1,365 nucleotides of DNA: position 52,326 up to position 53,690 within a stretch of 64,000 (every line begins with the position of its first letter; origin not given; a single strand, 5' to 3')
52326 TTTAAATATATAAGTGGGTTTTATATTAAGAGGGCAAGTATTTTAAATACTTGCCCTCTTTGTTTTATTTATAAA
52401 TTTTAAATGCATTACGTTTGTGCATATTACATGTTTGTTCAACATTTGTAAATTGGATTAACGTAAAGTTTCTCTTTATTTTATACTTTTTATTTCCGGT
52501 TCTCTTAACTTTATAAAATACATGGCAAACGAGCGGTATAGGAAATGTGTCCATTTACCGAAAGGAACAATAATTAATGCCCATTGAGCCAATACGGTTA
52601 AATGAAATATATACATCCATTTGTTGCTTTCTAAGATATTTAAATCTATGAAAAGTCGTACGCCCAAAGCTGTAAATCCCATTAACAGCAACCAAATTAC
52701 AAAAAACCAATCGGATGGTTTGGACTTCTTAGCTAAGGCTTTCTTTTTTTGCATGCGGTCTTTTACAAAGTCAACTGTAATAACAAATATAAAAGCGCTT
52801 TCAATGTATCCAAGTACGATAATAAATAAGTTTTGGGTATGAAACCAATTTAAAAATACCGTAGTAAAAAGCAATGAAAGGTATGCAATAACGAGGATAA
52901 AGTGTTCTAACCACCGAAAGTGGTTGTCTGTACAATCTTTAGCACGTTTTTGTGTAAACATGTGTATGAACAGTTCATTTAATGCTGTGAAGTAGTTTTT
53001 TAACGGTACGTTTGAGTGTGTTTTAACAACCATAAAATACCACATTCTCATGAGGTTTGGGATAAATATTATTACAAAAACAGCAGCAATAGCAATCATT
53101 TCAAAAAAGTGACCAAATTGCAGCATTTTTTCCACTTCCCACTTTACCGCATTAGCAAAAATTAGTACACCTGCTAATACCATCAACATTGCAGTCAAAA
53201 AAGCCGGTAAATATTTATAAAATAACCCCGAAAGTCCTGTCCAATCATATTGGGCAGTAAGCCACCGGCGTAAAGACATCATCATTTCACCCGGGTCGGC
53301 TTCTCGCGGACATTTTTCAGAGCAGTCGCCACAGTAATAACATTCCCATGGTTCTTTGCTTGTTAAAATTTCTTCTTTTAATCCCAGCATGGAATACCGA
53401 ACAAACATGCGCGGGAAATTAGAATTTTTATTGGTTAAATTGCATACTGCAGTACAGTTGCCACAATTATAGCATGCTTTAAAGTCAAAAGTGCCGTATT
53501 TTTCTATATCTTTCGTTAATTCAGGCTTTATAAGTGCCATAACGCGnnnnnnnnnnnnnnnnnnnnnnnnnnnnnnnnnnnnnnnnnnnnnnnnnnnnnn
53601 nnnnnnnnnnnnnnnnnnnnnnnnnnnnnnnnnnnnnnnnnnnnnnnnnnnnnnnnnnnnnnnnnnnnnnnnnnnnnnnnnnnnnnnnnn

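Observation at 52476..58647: Qmo/Hdr-like flavo-FeS membrane module in one operon with a TusA + two-DsrE sulfur relay, with no Apr, Dsr, HdrB or LbpA partner in view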

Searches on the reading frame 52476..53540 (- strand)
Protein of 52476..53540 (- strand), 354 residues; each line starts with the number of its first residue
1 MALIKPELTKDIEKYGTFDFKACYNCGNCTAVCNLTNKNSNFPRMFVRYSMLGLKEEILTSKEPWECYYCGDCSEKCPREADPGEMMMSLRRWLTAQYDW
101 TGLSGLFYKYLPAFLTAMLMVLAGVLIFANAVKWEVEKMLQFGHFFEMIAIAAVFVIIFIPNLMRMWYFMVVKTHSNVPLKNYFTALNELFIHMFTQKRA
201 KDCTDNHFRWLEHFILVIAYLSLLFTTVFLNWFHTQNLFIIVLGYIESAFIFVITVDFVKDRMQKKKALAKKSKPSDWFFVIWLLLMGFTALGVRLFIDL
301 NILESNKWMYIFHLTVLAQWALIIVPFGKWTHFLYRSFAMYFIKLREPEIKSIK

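Call 3: search_protein_families(library=pfam, proteins=[window:52476-53540:-], max_evalue=0.01)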
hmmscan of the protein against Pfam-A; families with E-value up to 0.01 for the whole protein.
window:52476-53540:- (354 aa): 6 families
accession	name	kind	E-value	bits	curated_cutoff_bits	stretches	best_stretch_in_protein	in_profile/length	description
PF13183.11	Fer4_8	-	9.3e-08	32.9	27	1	21-80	3-67/68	4Fe-4S dicluster domain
PF13187.11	Fer4_9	-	1.8e-07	31.5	27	1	22-80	1-50/52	4Fe-4S dicluster domain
PF13534.11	Fer4_17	-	1.9e-06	28.8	22.2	1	22-81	1-60/61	4Fe-4S dicluster domain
PF12838.12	Fer4_7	-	1.7e-05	25.6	27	1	23-81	2-52/52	4Fe-4S dicluster domain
PF13237.11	Fer4_10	-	2.4e-05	24.6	25.5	1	18-78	4-53/53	4Fe-4S dicluster domain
PF25160.1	LdpA_Fe-S-bd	-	0.00013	22.1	27.6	0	21-35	26-40/49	LdpA Fe-S cluster-binding domain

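Call 4: search_protein_families(library=ncbifam, proteins=[window:52476-53540:-], max_evalue=0.01)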
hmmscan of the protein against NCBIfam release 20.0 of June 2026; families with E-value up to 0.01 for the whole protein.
window:52476-53540:- (354 aa): 18 families
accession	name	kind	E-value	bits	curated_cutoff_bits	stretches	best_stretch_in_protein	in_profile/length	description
NF038018.1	qmoC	equivalog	3.7e-42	145.1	300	1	8-342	5-360/360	quinone-interacting membrane-bound oxidoreductase complex subunit QmoC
TIGR03290.1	CoB_CoM_SS_C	equivalog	3.3e-16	59.6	160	1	21-93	2-74/144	CoB--CoM heterodisulfide reductase subunit C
NF041779.1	hetero_SS_HdrC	equivalog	2.6e-10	40.1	350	1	17-92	27-101/198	ferredoxin:CoB-CoM heterodisulfide reductase subunit HdrC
NF041890.1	hdrC_Methbact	equivalog_domain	3.7e-10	39.7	270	1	8-91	16-98/192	ferredoxin:CoB-CoM heterodisulfide reductase subunit HdrC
NF009226.0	PRK12576.1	equivalog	3e-06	26.8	344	1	16-92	149-235/317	succinate dehydrogenase/fumarate reductase iron-sulfur subunit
NF008369.0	PRK11168.1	equivalog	1e-05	24.6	278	1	17-141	7-135/401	anaerobic glycerol-3-phosphate dehydrogenase subunit C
TIGR02512.1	FeFe_hydrog_A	subfamily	4e-05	22.7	405.95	1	18-81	4-66/375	[FeFe] hydrogenase, group A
TIGR00384.1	dhsB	subfamily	8.9e-05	22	88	1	18-89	137-220/222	succinate dehydrogenase and fumarate reductase iron-sulfur protein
NF011607.0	PRK15033.1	subfamily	0.00032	19.7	524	1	265-341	300-372/389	tricarballylate utilization 4Fe-4S protein TcuB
NF004616.0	PRK05950.1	subfamily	0.0013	18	228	0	19-95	145-234/238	succinate dehydrogenase iron-sulfur subunit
NF009051.0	PRK12385.1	equivalog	0.0014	18.1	333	0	10-85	138-223/244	succinate dehydrogenase/fumarate reductase iron-sulfur subunit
NF058577.1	FdxA_fam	equivalog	0.0022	18.2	65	0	18-34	33-49/52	4Fe-4S ferredoxin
NF003454.1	PRK05035.1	equivalog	0.0026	16.3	345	0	55-87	357-389/556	electron transport complex subunit RsxC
NF040763.1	FeFe_hydrog_A6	exception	0.0027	16.2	765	1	19-81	143-204/571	NADH-dependent [FeFe] hydrogenase, group A6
TIGR03379.1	glycerol3P_GlpC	equivalog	0.0049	15.7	279.9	1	20-91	4-78/397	anaerobic glycerol-3-phosphate dehydrogenase subunit GlpC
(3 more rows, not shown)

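Call 7: find_homologous_proteins(query=window:52476-53540:-, max_evalue=0.00001)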
Query window:52476-53540:- (354 aa): 2488 proteins with E <= 0.00001 among 5344 candidates; the best 120 are listed.
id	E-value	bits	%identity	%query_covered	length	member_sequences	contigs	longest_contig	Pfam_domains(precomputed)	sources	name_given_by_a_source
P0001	3.6e-241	818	100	100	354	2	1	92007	PF13534.12,PF13183.12,PF13187.12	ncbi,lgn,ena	-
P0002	8.8e-189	645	77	98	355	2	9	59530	PF12838.13,PF13534.12,PF25160.2,PF13237.12,PF13183.12,PF13187.12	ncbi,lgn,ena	-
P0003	2.6e-187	640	76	98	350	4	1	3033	PF12838.13,PF13534.12,PF13237.12,PF13183.12,PF13187.12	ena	-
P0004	8.7e-187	639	76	98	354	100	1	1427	PF12838.13,PF13534.12,PF13237.12,PF13183.12,PF13187.12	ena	-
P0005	1.5e-186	638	76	98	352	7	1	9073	PF12838.13,PF13534.12,PF25160.2,PF13237.12,PF13183.12,PF13187.12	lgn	-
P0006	8.6e-186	635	75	98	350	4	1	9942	PF12838.13,PF13534.12,PF13237.12,PF13183.12,PF13187.12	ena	-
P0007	5.1e-185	633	73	100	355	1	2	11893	PF12838.13,PF13534.12,PF13237.12,PF13183.12,PF13187.12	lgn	-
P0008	5.8e-185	633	74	100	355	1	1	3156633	PF12838.13,PF13534.12,PF13237.12,PF13183.12,PF13187.12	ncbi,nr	ncbi:Heterodisulfide reductase subunit C-like protein [uncultured Paludibacter sp.]|nr:Heterodisulfi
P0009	1.7e-184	631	74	98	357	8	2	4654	PF12838.13,PF13534.12,PF13183.12,PF13187.12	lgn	-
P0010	9.1e-184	629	74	98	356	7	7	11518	PF12838.13,PF13534.12,PF13183.12,PF13187.12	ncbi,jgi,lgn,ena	ncbi:MAG: 4Fe-4S dicluster domain-containing protein [Petrimonas sp.]|jgi:ferredoxin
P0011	2.4e-183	627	74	98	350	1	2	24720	PF12838.13,PF13534.12,PF13237.12,PF13183.12,PF13187.12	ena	-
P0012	3.4e-183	627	73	100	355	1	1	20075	PF12838.13,PF13534.12,PF25160.2,PF13237.12,PF13183.12,PF13187.12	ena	-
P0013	3.8e-183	627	75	100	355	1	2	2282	PF12838.13,PF13534.12,PF25160.2,PF13237.12,PF13183.12,PF13187.12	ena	-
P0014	6.0e-183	626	73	100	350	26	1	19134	PF12838.13,PF13534.12,PF13237.12,PF13183.12,PF13187.12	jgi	jgi:ferredoxin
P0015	1.3e-182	625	73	100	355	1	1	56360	PF12838.13,PF13534.12,PF13237.12,PF13183.12,PF13187.12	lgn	-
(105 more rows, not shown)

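Call 11: find_related_loci(query=A1, collection=genome_contigs, flank=10000)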
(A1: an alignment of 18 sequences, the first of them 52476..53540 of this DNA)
Query A1 (354 aa) in genome_contigs; peptide patterns used: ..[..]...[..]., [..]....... (x = any residue, [..] = any of these).
600 stretches matched a pattern (row limit reached: there are more); 569 encode a relative of the query (tblastn E <= 1e-3); the best 80 are kept; 80 distinct loci.
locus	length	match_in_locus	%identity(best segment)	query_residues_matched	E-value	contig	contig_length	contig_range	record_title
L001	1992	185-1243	76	1-351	0e+0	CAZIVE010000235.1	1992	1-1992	MAG TPA_asm: uncultured Parabacteroides sp. isolate binchicken_co152_26 genome assembly, contig: NODE_63881_length_1992_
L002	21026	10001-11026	75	1-342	0e+0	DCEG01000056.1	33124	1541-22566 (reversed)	MAG TPA_asm: Bacteroidales bacterium UBA1035 UBA1035_contig_1145, whole genome shotgun sequence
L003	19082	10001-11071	72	1-354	0e+0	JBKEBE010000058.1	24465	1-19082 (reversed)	MAG: Paludibacteraceae bacterium isolate VLC_080 c_000001940992, whole genome shotgun sequence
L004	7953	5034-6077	73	1-347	0e+0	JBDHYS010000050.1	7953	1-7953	MAG: Paludibacteraceae bacterium isolate AS-MESO-OLR.24 NODE_33297_length_7953_cov_4.357034, whole genome shotgun sequen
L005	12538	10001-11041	71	1-347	2e-178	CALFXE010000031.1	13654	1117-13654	MAG TPA_asm: uncultured Paludibacter sp. isolate SRR3901694_bin.109_CONCOCT_v1.1_MAG genome assembly, contig: ERZ778021.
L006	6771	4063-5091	71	1-343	8e-177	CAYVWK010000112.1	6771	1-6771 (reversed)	MAG TPA_asm: uncultured Paludibacter sp. isolate binchicken_co157_185 genome assembly, contig: NODE_27773_length_6771_co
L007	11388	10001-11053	64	1-351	4e-165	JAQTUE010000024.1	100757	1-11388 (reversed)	MAG: Paludibacter sp. isolate STB_57 NODE_456_length_100757_cov_8.679440_Sandtown_B, whole genome shotgun sequence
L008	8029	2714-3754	66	1-346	3e-164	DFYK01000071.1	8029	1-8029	MAG TPA_asm: Proteiniphilum sp. UBA4084 UBA4084_contig_44746, whole genome shotgun sequence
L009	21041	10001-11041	67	1-346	2e-164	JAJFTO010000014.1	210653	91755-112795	MAG: Porphyromonadaceae bacterium isolate bin.24 k141_1006324, whole genome shotgun sequence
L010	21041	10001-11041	66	1-346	1e-163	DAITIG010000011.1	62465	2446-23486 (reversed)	MAG TPA_asm: Dysgonamonadaceae bacterium isolate CTOTU3217 NODE_42_length_62465_cov_63.334786, whole genome shotgun sequ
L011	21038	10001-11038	66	1-346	4e-162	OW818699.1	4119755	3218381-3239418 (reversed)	metagenome genome assembly, chromosome: 1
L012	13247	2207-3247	64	1-347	2e-162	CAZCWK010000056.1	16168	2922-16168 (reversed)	MAG TPA_asm: uncultured Bacteroidales bacterium isolate SRP192927_co3_572 genome assembly, contig: NODE_8106_length_1616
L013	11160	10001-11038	66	1-346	6e-162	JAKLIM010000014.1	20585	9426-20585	MAG: Bacteroidetes bacterium isolate RA.bin87 RA.bin87_14, whole genome shotgun sequence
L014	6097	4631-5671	63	1-347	6e-163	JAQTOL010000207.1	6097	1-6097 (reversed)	MAG: Paludibacter sp. isolate STA_87 NODE_30476_length_6097_cov_1.905528_Sandtown_A, whole genome shotgun sequence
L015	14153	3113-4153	63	1-347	6e-162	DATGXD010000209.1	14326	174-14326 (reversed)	MAG TPA_asm: Paludibacter sp. isolate SMAG_U10599 k141_110728, whole genome shotgun sequence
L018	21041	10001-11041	63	1-347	4e-161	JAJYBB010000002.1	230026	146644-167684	MAG: Bacteroidetes bacterium isolate BP8.bin55 NODE_41_length_230026_cov_2.543125, whole genome shotgun sequence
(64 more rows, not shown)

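Call 17: search_solved_structures(query=window:52476-53540:-, max_evalue=0.01)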
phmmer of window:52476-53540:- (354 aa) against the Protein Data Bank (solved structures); distinct sequences matched with E-value up to 0.01: 8.
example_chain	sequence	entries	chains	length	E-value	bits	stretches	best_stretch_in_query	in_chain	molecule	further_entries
7bkb_C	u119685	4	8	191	7.1e-15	58.2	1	5-92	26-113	CoB--CoM heterodisulfide reductase subunit C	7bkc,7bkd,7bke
5odc_C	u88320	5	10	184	3e-12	49.6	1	19-97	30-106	Heterodisulfide reductase, subunit C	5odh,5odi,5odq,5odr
9sfi_E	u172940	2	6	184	2.2e-11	46.7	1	19-97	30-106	H(2)/formate:CoB-CoM heterodisulfide,ferredoxin reductase subunit C2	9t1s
8rvv_C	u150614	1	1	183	1.5e-10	44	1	6-83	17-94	H(2):CoB-CoM heterodisulfide,ferredoxin reductase subunit C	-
8rvu_c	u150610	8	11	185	1.6e-10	43.9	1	6-83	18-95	H(2):CoB-CoM heterodisulfide,ferredoxin reductase subunit C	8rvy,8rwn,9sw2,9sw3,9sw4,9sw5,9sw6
1kf6_B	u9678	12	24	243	0.00024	23.6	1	18-86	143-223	FUMARATE REDUCTASE IRON-SULFUR PROTEIN | Fumarate reductase iron-sulfur subunit | Fumarate reductase (Anaerobic), Fe-S subunit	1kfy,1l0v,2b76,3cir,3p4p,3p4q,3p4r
9ojn_A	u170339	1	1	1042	0.0022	20.5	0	60-111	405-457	Iron-sulfur-binding reductase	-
5t5i_G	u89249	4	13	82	0.0071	18.8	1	22-81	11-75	Tungsten formylmethanofuran dehydrogenase subunit fwdG | Tungsten formylmethanofuran dehydrogenase, subunit G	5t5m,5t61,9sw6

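Call 19: find_encoding_contigs(protein=window:52476-53540:-, flank=10000, max_places=3)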
Protein window:52476-53540:- (354 aa): 21 contigs read that carry it; 3 places shown.
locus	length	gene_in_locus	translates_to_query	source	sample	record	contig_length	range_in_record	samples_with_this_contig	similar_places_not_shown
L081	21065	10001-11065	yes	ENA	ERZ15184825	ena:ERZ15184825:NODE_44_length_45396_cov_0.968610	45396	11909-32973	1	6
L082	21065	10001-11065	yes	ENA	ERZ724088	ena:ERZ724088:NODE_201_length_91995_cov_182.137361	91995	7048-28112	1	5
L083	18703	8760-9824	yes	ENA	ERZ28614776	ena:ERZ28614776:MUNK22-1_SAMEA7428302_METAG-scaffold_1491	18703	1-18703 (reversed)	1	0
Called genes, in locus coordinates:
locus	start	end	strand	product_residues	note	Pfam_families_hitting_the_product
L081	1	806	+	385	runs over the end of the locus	PF00155:Aminotran_1_2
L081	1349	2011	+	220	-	PF04301:BioG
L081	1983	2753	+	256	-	PF13489:Methyltransf_23 (weak), PF08241:Methyltransf_11, PF08242:Methyltransf_12, PF13649:Methyltransf_25, PF13847:Methyltransf_31 (weak)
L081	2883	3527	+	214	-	PF13500:AAA_26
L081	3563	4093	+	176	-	PF03929:PepSY_TM (faint)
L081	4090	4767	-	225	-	PF00027:cNMP_binding, PF13545:HTH_Crp_2, PF00325:Crp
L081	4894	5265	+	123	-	PF13686:DrsE_2 (faint), PF02635:DsrE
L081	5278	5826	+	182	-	PF02635:DsrE (faint), PF13686:DrsE_2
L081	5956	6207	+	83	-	PF01206:TusA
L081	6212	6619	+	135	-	PF02662:FlpD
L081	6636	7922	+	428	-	PF00890:FAD_binding_2 (weak), PF01134:GIDA (weak), PF07992:Pyr_redox_2 (weak), PF12831:FAD_oxidored (weak), PF13450:NAD_binding_8 (weak), PF13183:Fer4_8 (weak), PF13187:Fer4_9, PF13534:Fer4_17 (weak), +4 more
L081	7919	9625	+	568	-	PF00890:FAD_binding_2 (weak), PF07992:Pyr_redox_2 (weak), PF12831:FAD_oxidored (weak), PF13450:NAD_binding_8 (weak), PF00037:Fer4 (weak), PF13237:Fer4_10, PF14697:Fer4_21, PF12838:Fer4_7, +7 more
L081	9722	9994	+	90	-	-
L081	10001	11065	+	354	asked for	PF13183:Fer4_8, PF13187:Fer4_9, PF13534:Fer4_17 (weak)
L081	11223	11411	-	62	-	PF12838:Fer4_7 (faint), PF13187:Fer4_9 (faint), PF25160:LdpA_Fe-S-bd, PF12797:Fer4_2 (weak), PF00037:Fer4, PF12837:Fer4_6, PF13237:Fer4_10 (weak), PF14697:Fer4_21 (weak)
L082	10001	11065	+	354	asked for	PF13183:Fer4_8, PF13187:Fer4_9, PF13534:Fer4_17 (weak)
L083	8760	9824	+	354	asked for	PF13183:Fer4_8, PF13187:Fer4_9, PF13534:Fer4_17 (weak)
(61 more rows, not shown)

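Call 44: search_protein_representatives(protein=window:52476-53540:-)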
Query: 354 residues. Proteins with E-value up to 0.001 (for the whole library): 1953; up to 1e-10: 511; up to 1e-30: 137. The best 150 are listed.
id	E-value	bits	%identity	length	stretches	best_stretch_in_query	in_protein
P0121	7.5e-136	469.4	57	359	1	1-345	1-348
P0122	2.0e-95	336.5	60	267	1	87-344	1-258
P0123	1.6e-86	307.2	61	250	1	1-204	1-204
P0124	1.2e-77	277.9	40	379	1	4-348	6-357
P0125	1.1e-72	261.6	36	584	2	4-351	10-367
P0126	1.6e-72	261.1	38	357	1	6-352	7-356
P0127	2.7e-66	240.6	50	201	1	4-199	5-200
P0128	8.4e-64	232.4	41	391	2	6-125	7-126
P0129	9.0e-63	229.0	39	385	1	4-348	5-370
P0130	4.5e-62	226.7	36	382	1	2-349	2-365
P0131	1.5e-61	225.0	40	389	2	4-126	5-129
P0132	1.8e-61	224.8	39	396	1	4-350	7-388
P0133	1.2e-58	215.4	33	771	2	6-349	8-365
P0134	4.8e-58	213.5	61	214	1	166-342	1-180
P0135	1.5e-57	211.8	36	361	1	4-347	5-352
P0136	1.0e-56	209.1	37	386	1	4-347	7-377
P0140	5.1e-56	206.8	36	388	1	8-348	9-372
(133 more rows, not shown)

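Call 45: list_cluster_members(proteins=[P0124, P0125, P0126, P0129, P0130, P0132, P0133, P0135, P0136, P0140])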
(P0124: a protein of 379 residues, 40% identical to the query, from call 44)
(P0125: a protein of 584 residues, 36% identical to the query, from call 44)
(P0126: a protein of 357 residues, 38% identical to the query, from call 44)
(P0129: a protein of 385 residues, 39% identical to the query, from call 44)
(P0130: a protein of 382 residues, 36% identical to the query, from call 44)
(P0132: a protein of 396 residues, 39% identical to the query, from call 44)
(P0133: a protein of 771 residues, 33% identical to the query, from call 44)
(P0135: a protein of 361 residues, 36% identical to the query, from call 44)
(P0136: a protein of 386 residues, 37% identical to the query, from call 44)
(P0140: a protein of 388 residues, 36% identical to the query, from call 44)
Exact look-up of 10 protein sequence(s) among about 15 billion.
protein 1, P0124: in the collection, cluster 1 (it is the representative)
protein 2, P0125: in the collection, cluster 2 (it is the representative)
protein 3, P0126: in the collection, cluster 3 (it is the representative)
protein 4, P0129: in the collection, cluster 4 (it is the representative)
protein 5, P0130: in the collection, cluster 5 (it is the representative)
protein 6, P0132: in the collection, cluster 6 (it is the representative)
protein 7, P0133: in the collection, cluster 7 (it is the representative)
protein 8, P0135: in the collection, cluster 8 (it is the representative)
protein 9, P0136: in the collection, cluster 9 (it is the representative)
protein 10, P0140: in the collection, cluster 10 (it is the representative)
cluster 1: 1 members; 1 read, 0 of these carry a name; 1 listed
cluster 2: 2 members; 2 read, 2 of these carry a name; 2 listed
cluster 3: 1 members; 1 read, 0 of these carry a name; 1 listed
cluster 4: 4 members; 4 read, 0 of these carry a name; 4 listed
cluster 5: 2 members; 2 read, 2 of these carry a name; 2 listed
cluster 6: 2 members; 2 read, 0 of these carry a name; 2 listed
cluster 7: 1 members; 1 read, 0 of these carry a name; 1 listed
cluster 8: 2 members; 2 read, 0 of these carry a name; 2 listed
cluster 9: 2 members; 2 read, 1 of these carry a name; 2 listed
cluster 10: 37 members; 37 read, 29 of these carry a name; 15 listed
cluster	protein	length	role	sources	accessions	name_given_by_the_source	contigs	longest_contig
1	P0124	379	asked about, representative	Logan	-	-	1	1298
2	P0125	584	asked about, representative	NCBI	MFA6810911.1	MAG: 4Fe-4S dicluster domain-containing protein, partial [Desulfoplanes sp.]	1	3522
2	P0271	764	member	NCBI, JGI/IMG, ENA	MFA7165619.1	MAG: heterodisulfide reductase-related iron-sulfur binding cluster [Desulfoplanes sp.]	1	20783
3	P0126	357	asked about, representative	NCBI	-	-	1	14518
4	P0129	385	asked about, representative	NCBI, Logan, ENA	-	-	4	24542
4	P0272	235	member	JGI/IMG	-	-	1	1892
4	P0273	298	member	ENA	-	-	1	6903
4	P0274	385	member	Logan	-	-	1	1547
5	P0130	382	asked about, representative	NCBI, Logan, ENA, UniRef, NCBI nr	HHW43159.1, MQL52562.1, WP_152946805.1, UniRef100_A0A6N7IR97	4Fe-4S dicluster domain-containing protein [Desulfofundulus thermobenzoicus] | 4Fe-4S dicluster domain-containing protein n=1 Tax=Desulfofundulus thermobenzoicus ...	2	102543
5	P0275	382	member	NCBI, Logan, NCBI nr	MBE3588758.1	MAG: 4Fe-4S dicluster domain-containing protein [Thermoanaerobacteraceae bacterium] | 4Fe-4S dicluster domain-containing protein [Thermoanaerobacteraceae bacterium]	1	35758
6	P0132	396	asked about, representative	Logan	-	-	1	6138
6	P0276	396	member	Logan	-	-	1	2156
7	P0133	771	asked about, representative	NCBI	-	-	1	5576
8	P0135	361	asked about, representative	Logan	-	-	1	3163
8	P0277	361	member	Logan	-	-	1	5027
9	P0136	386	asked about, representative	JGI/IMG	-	quinone-modifying oxidoreductase subunit QmoC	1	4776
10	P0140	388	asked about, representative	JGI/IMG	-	heterodisulfide reductase subunit C/energy-converting hydrogenase Eha subunit A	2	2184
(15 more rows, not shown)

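Call 47: find_homologous_proteins(query=A2, max_evalue=1e-20)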
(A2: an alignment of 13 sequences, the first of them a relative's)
Query A2 (13 sequences) (382 aa, profile of the alignment): 4024 proteins with E <= 1e-20 among 8000 candidates; the best 120 are listed.
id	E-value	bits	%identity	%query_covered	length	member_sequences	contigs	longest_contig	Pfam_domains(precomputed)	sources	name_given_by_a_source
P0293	3.6e-167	575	50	97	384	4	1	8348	PF00037.33,PF12838.13,PF13534.12,PF25160.2,PF13237.12,PF13183.12,PF13187.12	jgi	jgi:heterodisulfide reductase subunit C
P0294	9.5e-167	573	49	98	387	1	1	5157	PF12838.13,PF13534.12,PF13183.12,PF13187.12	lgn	-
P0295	1.4e-166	573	54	98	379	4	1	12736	PF02665.20,PF12838.13,PF13237.12,PF13183.12,PF13187.12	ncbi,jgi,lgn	-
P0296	3.8e-166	571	50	97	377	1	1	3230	PF12838.13,PF13237.12,PF13183.12,PF13187.12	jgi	jgi:ferredoxin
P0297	7.8e-166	570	50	97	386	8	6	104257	PF12838.13,PF13237.12,PF13183.12,PF13187.12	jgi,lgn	jgi:ferredoxin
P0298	1.1e-165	570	46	99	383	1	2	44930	PF13183.12,PF13187.12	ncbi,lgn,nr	ncbi:MAG: 4Fe-4S ferredoxin [Candidatus Aminicenantes bacterium]|nr:4Fe-4S ferredoxin [Candidatus Am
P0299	1.2e-165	570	49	97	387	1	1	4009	PF02665.20,PF12838.13,PF13237.12,PF13183.12,PF13187.12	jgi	jgi:ferredoxin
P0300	2.3e-165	569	51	95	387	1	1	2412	PF12838.13,PF13534.12,PF25160.2,PF13237.12,PF13183.12,PF13187.12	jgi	jgi:heterodisulfide reductase subunit C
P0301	2.4e-165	569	49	98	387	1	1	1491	PF12838.13,PF13534.12,PF25160.2,PF13237.12,PF13183.12,PF13187.12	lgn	-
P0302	2.6e-165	569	50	98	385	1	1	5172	PF12838.13,PF13534.12,PF25160.2,PF13237.12,PF13183.12,PF13187.12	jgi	jgi:heterodisulfide reductase subunit C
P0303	3.0e-165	568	49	96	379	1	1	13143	PF12838.13,PF13534.12,PF25160.2,PF13237.12,PF13183.12,PF13187.12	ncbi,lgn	-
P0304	3.5e-165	568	51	95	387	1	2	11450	PF12838.13,PF13534.12,PF25160.2,PF13237.12,PF13183.12,PF13187.12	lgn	-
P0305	3.6e-165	568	49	98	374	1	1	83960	PF13534.12,PF13183.12,PF13187.12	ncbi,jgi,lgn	-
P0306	5.1e-165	568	50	97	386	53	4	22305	PF12838.13,PF25160.2,PF13183.12,PF13187.12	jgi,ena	-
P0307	5.3e-165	568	51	95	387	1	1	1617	PF12838.13,PF13534.12,PF25160.2,PF13237.12,PF13183.12,PF13187.12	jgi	-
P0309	1.4e-164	566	47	97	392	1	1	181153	PF12838.13,PF13534.12,PF25160.2,PF13237.12,PF13183.12,PF13187.12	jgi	-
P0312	3.5e-164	565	49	96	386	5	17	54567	PF12838.13,PF13534.12,PF13237.12,PF13183.12,PF13187.12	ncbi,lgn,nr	ncbi:MAG TPA: 4Fe-4S dicluster domain-containing protein [Anaerolineales bacterium]|nr:4Fe-4S diclus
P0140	3.8e-162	558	43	94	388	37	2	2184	PF13484.12,PF12838.13,PF13534.12,PF25160.2,PF13237.12,PF13183.12,PF13187.12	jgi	jgi:heterodisulfide reductase subunit C/energy-converting hydrogenase Eha subunit A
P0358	7.1e-162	557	51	96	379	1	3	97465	PF12838.13,PF13534.12,PF25160.2,PF13237.12,PF13183.12,PF13187.12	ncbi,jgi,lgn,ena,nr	ncbi:MAG: hypothetical protein AMJ88_09070 [Anaerolineae bacterium SM23_ 63]|nr:MAG: hypothetical pr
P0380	2.8e-161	555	55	96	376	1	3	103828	PF12838.13,PF13534.12,PF13237.12,PF13183.12,PF13187.12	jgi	jgi:ferredoxin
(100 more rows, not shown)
